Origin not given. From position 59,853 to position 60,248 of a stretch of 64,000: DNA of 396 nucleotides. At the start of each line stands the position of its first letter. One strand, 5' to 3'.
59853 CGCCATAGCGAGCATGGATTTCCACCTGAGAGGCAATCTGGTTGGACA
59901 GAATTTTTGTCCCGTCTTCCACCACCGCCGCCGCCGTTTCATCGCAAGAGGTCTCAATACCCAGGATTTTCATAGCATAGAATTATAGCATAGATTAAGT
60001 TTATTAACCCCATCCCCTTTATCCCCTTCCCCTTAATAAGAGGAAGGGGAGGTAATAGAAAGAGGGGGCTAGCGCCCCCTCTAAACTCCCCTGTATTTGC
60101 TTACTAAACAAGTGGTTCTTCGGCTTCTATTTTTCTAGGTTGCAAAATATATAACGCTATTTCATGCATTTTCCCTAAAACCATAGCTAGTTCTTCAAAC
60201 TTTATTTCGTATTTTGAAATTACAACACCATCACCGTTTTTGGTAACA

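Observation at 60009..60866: Single-gene low-GC cassette bracketed by inverted copies of a double-hairpin repeat, encoding an orphan protein with an RNxxxH (HEPN-like) motif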

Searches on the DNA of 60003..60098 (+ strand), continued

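Call 79: search_with_rna_model(model_id=R1, sources=[L108, L109, L110, L111], max_evalue=1)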
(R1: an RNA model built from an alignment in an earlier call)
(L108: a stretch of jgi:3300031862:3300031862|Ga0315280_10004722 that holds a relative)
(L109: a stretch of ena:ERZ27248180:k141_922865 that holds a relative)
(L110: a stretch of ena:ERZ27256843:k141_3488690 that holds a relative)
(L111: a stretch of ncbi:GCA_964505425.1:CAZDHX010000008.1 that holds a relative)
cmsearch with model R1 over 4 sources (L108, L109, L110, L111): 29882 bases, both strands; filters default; matches with E-value up to 1: 25.
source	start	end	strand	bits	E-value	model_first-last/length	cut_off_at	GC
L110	6090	6185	-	92.8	2.9e-20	1-97/97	no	0.47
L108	2659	2755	+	90.9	8.6e-20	1-97/97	no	0.46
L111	1500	1594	+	87.8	4.7e-19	1-97/97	no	0.51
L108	6527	6624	-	82.1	1e-17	1-97/97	no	0.5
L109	3838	3935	-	82.1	1e-17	1-97/97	no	0.5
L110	2380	2481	+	76.8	1.9e-16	1-97/97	no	0.49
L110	2586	2681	-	70.5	5.9e-15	1-97/97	no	0.49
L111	6440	6541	-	69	1.4e-14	1-97/97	no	0.51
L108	2760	2852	-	55.4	2.2e-11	1-97/97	no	0.46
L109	71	163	-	55.4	2.2e-11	1-97/97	no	0.46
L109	1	66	+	52.8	9.3e-11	32-97/97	5'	0.42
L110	6126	6197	+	29.4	3.4e-05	1-97/97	no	0.44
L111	6480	6553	+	25.9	0.00024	1-97/97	no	0.46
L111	1520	1547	-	22.6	0.0014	21-48/97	no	0.61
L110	2634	2661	+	22.6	0.0014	21-48/97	no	0.61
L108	2647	2716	-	21.2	0.0031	1-97/97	no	0.43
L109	3752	3883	+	20.1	0.0057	1-97/97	no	0.48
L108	6441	6572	+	20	0.0057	1-97/97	no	0.48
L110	2365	2443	-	20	0.006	1-97/97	no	0.44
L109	3887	3915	+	16.7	0.035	21-48/97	no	0.62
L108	2807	2834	+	16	0.053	21-48/97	no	0.61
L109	118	145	+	16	0.053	21-48/97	no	0.61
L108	6576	6604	+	14.8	0.099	21-48/97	no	0.62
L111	1558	1579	-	12.7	0.32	61-82/97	no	0.68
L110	5754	5790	-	11.3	0.69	1-97/97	no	0.49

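Call 83: search_with_rna_model(model_id=R1, sources=[window, L020, L026, L029, L032, L035, L036, L047, L070, L084, L041, L009, L010, L108, L110, L111], max_evalue=0.000001, make_alignment=true)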
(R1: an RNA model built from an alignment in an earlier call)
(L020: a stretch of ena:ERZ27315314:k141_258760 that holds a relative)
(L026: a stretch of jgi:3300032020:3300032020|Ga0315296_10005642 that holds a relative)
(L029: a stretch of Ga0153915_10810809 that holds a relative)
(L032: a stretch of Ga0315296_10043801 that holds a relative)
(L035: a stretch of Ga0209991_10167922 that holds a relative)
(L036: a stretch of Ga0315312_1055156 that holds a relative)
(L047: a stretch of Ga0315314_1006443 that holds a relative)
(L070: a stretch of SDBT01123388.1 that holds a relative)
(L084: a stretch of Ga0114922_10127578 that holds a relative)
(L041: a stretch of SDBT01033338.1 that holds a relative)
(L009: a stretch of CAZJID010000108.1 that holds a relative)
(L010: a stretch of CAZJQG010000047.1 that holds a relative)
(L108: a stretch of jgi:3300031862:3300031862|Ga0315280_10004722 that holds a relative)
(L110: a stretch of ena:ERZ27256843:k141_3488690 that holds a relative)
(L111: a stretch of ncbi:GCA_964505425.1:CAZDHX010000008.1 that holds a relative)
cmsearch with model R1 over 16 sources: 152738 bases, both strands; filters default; matches with E-value up to 0.000001: 32.
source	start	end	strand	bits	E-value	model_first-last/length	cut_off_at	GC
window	60778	60871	-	102.5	7.8e-22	1-97/97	no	0.47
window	60002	60097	+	97.9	9.1e-21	1-97/97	no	0.5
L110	6090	6185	-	92.8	1.5e-19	1-97/97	no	0.47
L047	1358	1453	-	90.9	4.2e-19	1-97/97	no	0.51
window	55189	55285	+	90.9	4.3e-19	1-97/97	no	0.55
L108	2659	2755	+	90.9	4.4e-19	1-97/97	no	0.46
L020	6632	6730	-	90.3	6.1e-19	1-97/97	no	0.51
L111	1500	1594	+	87.8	2.4e-18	1-97/97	no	0.51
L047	6919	7014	-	86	6.2e-18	1-97/97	no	0.51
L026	6632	6727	-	85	1.1e-17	1-97/97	no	0.56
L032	2213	2308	-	84.1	1.8e-17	1-97/97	no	0.57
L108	6527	6624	-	82.1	5.2e-17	1-97/97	no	0.5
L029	899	994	-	79.4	2.4e-16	1-97/97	no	0.53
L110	2380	2481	+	76.8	9.7e-16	1-97/97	no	0.49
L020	5835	5929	+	70.7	2.7e-14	1-97/97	no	0.49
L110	2586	2681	-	70.5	3e-14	1-97/97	no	0.49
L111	6440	6541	-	69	6.9e-14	1-97/97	no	0.51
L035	197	291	+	67.3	1.7e-13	1-97/97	no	0.48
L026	3551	3641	+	60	9.6e-12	1-97/97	no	0.54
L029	119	210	+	59.7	1.1e-11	1-97/97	no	0.52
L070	2344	2436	-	58.5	2.1e-11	1-97/97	no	0.55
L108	2760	2852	-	55.4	1.1e-10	1-97/97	no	0.46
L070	876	973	+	54.5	1.9e-10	1-97/97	no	0.5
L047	6624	6734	+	49.1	3.7e-09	1-97/97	no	0.5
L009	4208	4296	+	48.5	5e-09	1-97/97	no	0.57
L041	6097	6192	+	48.3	5.8e-09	1-97/97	no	0.55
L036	466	556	+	45.9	2.2e-08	1-97/97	no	0.53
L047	2301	2392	+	44.8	3.9e-08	1-97/97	no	0.53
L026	3595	3702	-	44.3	5e-08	1-97/97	no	0.56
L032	2125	2215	+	43.8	6.6e-08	1-97/97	no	0.51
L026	5834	5931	+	41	3.1e-07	1-97/97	no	0.5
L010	8773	8864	+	40.6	3.9e-07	1-97/97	no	0.51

Alignment A7: 32 matches aligned to the model, 148 columns, each read 5' to 3' on its own strand. Consensus structure (alignment columns), stored with it:
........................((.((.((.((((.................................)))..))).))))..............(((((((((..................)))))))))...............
